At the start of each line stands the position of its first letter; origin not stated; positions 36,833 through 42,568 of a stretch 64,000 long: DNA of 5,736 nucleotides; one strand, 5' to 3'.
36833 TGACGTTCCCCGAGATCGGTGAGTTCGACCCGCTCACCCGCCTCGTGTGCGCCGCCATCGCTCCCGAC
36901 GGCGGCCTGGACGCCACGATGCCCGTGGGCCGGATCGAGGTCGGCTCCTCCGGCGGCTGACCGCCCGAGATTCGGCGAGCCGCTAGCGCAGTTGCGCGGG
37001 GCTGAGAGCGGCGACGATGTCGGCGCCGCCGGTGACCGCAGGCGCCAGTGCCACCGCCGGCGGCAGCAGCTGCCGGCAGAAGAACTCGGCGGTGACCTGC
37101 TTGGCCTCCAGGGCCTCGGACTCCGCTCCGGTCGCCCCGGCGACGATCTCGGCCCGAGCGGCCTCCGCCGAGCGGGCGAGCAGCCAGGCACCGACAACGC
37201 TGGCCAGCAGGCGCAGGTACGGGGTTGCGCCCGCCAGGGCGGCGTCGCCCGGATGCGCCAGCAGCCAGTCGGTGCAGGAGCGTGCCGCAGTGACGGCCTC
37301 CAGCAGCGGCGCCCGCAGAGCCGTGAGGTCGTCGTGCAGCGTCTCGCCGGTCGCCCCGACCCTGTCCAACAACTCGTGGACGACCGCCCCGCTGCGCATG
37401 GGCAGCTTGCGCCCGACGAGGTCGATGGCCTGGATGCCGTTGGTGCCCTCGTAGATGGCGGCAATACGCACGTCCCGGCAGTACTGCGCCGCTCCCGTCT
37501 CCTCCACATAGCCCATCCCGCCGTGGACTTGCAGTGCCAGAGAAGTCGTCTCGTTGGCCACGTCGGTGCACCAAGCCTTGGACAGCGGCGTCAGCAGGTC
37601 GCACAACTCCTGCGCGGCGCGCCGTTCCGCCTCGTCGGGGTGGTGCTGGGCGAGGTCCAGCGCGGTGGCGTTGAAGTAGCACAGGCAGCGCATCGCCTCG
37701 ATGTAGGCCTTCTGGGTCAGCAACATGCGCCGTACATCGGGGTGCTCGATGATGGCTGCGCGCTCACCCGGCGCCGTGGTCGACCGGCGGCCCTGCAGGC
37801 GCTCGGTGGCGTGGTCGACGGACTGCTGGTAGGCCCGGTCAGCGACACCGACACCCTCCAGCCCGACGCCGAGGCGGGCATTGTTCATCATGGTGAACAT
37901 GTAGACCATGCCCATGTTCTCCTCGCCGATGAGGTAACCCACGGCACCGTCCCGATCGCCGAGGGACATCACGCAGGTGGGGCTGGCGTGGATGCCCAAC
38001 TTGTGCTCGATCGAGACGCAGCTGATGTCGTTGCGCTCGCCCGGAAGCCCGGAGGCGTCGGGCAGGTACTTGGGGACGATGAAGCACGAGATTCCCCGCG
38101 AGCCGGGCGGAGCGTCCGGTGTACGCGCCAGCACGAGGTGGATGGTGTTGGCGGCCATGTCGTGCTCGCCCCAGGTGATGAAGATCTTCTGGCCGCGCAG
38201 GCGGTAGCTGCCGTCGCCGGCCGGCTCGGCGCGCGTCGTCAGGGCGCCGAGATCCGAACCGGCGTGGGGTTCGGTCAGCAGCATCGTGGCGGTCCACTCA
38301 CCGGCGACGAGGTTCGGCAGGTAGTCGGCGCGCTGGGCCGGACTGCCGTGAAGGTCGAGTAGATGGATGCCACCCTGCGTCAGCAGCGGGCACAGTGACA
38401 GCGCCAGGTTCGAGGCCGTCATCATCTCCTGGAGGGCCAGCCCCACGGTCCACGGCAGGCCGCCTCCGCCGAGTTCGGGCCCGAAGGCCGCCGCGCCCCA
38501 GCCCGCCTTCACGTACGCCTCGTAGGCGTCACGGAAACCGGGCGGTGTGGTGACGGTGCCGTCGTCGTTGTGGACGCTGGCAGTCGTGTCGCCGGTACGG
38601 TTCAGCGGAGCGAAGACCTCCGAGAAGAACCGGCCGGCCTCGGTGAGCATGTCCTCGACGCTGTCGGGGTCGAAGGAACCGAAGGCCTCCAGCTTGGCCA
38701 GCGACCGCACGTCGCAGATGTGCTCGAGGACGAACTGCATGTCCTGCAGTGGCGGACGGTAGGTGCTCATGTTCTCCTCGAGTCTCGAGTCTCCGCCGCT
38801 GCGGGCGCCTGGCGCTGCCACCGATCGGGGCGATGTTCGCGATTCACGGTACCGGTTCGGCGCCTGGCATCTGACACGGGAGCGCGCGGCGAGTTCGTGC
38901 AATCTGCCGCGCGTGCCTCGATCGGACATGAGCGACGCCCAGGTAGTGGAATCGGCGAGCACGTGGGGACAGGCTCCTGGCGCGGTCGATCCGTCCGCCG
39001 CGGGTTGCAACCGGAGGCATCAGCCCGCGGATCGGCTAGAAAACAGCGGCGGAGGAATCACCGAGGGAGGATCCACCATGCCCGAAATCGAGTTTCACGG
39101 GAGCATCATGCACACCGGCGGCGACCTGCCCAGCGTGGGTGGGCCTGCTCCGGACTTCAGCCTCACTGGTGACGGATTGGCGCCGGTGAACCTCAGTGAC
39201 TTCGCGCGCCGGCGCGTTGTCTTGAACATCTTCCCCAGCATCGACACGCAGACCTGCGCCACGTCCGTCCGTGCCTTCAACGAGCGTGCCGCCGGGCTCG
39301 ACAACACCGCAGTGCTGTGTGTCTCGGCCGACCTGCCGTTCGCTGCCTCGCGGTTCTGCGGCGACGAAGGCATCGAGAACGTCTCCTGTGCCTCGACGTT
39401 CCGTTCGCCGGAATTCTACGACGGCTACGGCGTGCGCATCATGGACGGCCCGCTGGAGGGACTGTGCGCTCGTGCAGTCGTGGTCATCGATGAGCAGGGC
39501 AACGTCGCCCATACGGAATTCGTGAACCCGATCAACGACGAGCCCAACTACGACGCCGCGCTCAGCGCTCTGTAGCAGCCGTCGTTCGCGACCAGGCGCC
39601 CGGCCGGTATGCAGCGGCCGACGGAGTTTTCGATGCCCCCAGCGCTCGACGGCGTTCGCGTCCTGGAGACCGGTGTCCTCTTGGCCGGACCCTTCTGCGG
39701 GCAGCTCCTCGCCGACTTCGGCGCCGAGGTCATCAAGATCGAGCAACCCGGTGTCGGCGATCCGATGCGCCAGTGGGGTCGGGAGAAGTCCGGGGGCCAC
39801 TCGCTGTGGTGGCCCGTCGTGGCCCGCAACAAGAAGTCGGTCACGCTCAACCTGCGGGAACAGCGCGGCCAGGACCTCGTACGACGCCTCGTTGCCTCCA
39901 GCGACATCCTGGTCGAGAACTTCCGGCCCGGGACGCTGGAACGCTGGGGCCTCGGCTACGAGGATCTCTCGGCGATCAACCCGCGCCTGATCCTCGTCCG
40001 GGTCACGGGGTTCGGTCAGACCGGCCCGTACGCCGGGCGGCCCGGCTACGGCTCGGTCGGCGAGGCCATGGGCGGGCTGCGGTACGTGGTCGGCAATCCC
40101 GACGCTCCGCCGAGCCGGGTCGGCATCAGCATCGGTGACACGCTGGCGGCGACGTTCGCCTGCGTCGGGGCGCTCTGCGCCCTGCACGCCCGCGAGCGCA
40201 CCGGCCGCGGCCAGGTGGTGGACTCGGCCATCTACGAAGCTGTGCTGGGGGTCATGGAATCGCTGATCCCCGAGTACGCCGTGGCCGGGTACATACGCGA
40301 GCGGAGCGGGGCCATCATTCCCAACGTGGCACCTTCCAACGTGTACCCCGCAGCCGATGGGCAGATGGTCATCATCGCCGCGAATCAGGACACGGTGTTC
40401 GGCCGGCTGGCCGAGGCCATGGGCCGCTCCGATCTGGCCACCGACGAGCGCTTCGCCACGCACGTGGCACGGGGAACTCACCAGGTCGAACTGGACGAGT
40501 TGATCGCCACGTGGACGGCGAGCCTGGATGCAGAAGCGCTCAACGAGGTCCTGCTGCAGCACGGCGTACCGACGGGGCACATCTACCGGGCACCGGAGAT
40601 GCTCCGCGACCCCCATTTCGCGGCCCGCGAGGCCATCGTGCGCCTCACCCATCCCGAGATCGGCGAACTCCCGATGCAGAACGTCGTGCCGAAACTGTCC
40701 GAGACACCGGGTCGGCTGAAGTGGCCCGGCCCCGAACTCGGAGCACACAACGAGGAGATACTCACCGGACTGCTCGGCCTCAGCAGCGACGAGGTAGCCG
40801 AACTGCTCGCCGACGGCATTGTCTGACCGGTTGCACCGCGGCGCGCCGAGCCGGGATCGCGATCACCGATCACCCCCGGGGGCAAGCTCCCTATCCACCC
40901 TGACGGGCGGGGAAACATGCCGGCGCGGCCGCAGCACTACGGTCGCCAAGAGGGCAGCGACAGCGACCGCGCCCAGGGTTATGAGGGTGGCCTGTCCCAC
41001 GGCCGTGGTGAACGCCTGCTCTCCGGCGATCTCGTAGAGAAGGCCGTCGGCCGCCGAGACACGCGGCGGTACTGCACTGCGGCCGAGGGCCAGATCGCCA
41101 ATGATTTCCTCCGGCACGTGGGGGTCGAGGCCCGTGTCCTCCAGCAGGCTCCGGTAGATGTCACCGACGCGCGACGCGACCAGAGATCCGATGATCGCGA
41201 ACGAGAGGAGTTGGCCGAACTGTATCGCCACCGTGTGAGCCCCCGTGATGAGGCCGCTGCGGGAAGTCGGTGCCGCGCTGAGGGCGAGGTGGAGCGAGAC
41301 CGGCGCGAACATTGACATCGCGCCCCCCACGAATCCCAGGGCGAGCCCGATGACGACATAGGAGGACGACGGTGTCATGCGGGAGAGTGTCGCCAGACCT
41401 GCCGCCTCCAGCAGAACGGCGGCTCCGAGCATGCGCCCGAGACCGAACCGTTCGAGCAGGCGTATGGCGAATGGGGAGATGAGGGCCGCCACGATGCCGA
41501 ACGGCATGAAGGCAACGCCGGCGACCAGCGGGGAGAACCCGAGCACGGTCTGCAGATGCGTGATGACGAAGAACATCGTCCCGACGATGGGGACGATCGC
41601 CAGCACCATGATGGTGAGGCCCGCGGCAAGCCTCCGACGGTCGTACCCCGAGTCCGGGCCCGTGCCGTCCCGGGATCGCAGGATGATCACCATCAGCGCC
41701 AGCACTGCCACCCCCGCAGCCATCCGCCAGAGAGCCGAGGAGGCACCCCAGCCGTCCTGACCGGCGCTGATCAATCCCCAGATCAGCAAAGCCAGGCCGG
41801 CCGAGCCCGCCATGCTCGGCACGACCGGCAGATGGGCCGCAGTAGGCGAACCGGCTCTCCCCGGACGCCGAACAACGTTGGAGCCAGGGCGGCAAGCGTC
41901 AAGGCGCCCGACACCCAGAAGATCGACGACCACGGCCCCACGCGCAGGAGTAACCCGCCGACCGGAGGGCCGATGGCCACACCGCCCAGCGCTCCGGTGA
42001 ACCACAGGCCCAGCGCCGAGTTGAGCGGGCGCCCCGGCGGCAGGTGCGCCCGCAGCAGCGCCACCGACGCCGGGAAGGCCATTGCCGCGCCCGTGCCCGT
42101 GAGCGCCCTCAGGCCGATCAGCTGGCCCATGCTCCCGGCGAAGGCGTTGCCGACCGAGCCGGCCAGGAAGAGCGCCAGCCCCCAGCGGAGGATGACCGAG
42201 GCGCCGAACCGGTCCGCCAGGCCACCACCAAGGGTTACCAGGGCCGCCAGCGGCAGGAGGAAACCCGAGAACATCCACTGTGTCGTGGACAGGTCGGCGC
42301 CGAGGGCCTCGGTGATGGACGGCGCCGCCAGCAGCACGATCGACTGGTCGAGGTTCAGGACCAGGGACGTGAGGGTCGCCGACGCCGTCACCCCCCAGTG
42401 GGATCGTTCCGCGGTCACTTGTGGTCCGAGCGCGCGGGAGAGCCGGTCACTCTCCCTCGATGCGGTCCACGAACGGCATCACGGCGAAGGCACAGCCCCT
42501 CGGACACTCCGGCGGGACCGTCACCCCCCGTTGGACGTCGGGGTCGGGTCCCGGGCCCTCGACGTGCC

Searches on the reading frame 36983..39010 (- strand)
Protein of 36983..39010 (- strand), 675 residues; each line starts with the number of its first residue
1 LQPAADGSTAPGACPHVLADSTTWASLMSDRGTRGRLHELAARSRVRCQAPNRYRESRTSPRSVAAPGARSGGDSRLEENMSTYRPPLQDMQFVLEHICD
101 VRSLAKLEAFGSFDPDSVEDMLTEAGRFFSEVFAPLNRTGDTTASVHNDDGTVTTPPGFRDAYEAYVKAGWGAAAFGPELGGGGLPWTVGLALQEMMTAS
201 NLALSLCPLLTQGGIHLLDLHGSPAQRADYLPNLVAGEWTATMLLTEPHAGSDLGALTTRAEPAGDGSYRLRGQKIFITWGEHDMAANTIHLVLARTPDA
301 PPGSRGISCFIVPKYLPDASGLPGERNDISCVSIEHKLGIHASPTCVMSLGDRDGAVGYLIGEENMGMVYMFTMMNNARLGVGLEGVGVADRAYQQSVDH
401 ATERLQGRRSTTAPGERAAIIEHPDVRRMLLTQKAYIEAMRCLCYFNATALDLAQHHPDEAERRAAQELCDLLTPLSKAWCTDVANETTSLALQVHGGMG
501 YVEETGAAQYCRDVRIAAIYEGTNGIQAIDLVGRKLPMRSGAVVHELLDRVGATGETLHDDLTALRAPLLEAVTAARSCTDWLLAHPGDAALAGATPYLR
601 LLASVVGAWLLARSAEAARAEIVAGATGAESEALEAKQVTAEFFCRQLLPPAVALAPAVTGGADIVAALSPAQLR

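Call 12: search_protein_families(library=pfam, proteins=[window:36983-39010:-], max_evalue=0.001)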
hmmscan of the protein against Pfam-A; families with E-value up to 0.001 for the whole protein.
window:36983-39010:- (675 aa): 6 families
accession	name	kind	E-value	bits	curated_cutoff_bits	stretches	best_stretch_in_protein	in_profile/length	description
PF00441.29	Acyl-CoA_dh_1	-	4.8e-26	92.1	22.4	1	365-530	1-144/150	Acyl-CoA dehydrogenase, C-terminal domain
PF12806.12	Acyl-CoA_dh_C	-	2e-21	76.8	30.3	1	549-669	3-123/124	Acetyl-CoA dehydrogenase C-terminal like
PF02770.24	Acyl-CoA_dh_M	-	7.7e-14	52.1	33.3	1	243-350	2-94/97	Acyl-CoA dehydrogenase, middle domain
PF22924.1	ACOX_C_alpha1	-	3e-08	34.1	27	1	375-526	4-159/169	Acyl-CoA oxidase, C-alpha1 domain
PF08028.16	Acyl-CoA_dh_2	-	1.9e-07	31.9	22.7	1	382-524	3-133/134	Acyl-CoA dehydrogenase, C-terminal domain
PF02771.21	Acyl-CoA_dh_N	-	2.3e-07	31.6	22.9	1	156-238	33-113/113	Acyl-CoA dehydrogenase, N-terminal domain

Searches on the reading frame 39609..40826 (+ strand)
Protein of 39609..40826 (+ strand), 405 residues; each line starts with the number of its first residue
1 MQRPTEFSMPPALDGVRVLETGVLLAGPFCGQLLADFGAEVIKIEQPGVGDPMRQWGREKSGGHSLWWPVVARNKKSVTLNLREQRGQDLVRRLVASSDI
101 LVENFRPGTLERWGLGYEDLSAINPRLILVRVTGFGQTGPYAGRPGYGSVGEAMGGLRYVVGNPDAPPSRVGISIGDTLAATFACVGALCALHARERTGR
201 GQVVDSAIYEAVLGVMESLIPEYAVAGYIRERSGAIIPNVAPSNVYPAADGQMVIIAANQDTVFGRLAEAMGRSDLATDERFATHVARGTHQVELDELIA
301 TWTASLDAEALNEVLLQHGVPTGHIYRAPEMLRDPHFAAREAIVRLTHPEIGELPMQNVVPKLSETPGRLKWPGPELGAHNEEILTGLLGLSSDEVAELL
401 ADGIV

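Call 12: search_protein_families(library=pfam, proteins=[window:39609-40826:+], max_evalue=0.001)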
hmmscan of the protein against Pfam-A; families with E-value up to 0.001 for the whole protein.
window:39609-40826:+ (405 aa): 1 family
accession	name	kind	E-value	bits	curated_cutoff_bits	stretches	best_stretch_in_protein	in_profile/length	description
PF02515.22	CoA_transf_3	-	5.3e-129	430.9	23.3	1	13-381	1-366/366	CoA-transferase family III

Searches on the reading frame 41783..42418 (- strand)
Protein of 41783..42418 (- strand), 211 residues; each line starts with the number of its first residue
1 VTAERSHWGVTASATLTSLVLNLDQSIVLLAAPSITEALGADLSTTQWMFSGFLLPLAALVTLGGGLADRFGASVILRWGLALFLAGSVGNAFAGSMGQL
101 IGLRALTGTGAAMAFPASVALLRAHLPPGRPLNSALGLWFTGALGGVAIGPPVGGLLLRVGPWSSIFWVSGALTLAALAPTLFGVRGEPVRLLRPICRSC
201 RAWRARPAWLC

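Call 12: search_protein_families(library=pfam, proteins=[window:41783-42418:-], max_evalue=0.001)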
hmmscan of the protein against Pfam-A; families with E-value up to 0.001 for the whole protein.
window:41783-42418:- (211 aa): 1 family
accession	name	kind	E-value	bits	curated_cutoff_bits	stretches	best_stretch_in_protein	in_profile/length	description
PF07690.21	MFS_1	-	5.3e-28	98.4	33.4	1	16-190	3-179/347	Major Facilitator Superfamily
